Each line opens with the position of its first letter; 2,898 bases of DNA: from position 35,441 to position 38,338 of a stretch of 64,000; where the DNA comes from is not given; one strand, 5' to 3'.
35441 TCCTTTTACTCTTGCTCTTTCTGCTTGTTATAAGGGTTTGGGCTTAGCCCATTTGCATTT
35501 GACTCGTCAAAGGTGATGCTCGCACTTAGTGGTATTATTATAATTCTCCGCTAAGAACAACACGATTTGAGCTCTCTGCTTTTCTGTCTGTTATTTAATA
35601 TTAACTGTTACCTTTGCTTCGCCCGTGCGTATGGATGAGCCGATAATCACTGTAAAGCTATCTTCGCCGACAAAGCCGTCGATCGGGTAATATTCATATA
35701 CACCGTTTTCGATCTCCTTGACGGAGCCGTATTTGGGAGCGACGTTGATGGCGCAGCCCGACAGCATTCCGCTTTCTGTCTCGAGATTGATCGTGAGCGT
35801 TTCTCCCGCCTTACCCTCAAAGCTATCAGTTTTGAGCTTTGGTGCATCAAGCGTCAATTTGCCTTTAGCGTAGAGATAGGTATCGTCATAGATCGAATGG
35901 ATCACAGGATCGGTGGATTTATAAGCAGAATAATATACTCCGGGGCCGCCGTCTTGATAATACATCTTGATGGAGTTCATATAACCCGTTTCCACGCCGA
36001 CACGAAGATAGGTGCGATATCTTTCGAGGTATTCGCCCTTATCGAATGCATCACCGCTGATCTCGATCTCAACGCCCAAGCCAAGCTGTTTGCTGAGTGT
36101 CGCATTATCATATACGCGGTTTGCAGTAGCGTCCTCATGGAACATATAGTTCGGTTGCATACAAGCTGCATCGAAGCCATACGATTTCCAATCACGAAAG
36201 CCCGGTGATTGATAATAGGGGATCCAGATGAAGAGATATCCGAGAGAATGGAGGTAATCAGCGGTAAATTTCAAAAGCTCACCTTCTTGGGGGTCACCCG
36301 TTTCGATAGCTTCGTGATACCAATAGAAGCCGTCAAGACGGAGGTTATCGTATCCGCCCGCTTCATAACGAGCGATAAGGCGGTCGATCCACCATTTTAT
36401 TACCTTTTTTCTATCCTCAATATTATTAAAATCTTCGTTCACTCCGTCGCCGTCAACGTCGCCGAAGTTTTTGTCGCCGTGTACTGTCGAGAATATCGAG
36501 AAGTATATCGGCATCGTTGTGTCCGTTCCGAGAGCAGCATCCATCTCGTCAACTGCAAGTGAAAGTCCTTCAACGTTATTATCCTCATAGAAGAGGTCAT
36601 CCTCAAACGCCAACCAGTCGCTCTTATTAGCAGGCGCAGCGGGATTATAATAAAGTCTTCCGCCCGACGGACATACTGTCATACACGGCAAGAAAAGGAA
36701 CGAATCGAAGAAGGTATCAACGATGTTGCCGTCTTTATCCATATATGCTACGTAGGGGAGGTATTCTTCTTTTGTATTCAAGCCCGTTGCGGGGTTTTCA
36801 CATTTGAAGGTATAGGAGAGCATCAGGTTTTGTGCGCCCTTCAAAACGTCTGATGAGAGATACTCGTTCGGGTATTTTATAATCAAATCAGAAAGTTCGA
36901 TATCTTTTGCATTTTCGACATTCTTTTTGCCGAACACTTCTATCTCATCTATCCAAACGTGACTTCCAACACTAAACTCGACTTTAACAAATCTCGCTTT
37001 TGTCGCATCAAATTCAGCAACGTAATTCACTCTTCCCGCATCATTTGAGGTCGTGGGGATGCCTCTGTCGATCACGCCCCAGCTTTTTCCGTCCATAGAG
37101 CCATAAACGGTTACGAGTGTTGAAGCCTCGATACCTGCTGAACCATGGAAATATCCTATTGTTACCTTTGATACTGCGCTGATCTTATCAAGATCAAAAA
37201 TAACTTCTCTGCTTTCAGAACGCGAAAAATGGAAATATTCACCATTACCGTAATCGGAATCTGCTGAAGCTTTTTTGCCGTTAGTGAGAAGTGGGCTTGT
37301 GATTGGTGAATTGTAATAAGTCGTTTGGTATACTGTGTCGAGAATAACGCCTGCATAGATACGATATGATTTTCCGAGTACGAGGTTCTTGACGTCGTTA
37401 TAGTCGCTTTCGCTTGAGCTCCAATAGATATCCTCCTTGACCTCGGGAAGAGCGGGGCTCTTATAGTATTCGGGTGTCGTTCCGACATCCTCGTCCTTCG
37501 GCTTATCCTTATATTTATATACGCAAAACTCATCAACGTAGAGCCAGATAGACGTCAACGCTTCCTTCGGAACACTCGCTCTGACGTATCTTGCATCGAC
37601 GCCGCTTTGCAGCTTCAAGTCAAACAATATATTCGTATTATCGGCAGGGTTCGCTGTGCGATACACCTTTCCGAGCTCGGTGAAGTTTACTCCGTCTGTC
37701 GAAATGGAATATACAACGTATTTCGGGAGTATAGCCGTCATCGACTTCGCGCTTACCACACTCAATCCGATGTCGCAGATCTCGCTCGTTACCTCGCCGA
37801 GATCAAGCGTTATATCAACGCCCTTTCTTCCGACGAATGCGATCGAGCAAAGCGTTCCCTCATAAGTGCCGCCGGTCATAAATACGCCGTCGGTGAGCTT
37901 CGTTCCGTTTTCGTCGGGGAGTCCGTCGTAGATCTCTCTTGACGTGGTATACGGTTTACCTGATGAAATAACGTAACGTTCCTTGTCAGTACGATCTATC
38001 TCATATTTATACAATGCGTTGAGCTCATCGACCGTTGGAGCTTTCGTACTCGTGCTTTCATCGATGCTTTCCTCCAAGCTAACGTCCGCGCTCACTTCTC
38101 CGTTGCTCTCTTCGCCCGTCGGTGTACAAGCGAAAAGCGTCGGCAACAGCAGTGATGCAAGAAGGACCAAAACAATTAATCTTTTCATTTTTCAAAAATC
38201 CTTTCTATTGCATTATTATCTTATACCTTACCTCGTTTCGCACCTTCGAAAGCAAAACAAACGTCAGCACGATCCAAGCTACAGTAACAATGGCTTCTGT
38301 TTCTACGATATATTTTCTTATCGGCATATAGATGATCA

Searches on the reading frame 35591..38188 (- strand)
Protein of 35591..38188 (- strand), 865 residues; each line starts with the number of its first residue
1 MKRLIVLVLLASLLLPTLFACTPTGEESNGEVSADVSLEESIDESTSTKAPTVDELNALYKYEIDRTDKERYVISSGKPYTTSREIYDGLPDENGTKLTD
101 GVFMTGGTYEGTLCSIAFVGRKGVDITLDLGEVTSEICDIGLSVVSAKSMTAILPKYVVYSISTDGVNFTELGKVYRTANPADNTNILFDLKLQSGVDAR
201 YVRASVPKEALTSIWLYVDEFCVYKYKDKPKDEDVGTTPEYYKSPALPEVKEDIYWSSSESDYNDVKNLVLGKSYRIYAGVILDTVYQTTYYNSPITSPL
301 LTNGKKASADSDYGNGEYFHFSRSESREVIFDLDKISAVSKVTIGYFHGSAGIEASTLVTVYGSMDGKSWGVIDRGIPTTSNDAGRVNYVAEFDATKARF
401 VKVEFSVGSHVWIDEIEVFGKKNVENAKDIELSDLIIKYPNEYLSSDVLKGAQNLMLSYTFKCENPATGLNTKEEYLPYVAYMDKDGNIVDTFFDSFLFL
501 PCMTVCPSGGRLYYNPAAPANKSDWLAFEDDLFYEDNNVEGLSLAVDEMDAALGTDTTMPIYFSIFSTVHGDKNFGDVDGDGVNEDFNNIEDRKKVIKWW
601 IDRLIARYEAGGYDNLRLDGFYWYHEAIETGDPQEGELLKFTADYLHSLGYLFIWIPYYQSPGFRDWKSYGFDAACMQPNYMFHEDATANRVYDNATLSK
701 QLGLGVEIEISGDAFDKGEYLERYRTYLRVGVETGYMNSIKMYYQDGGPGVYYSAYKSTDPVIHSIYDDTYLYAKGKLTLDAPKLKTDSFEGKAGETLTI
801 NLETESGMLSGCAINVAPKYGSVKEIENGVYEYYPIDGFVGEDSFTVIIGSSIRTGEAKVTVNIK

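Call 81: search_protein_families(library=pfam, proteins=[window:35591-38188:-], max_evalue=1e-8)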
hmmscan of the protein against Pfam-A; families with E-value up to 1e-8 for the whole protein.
window:35591-38188:- (865 aa): 2 families
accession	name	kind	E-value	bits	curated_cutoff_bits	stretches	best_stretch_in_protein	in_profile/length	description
PF16147.10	DUF4855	-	4.3e-102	341.9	27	1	454-771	1-312/313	Domain of unknown function (DUF4855)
PF00754.31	F5_F8_type_C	-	3.4e-12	47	28.2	0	306-405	15-112/127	F5/8 type C domain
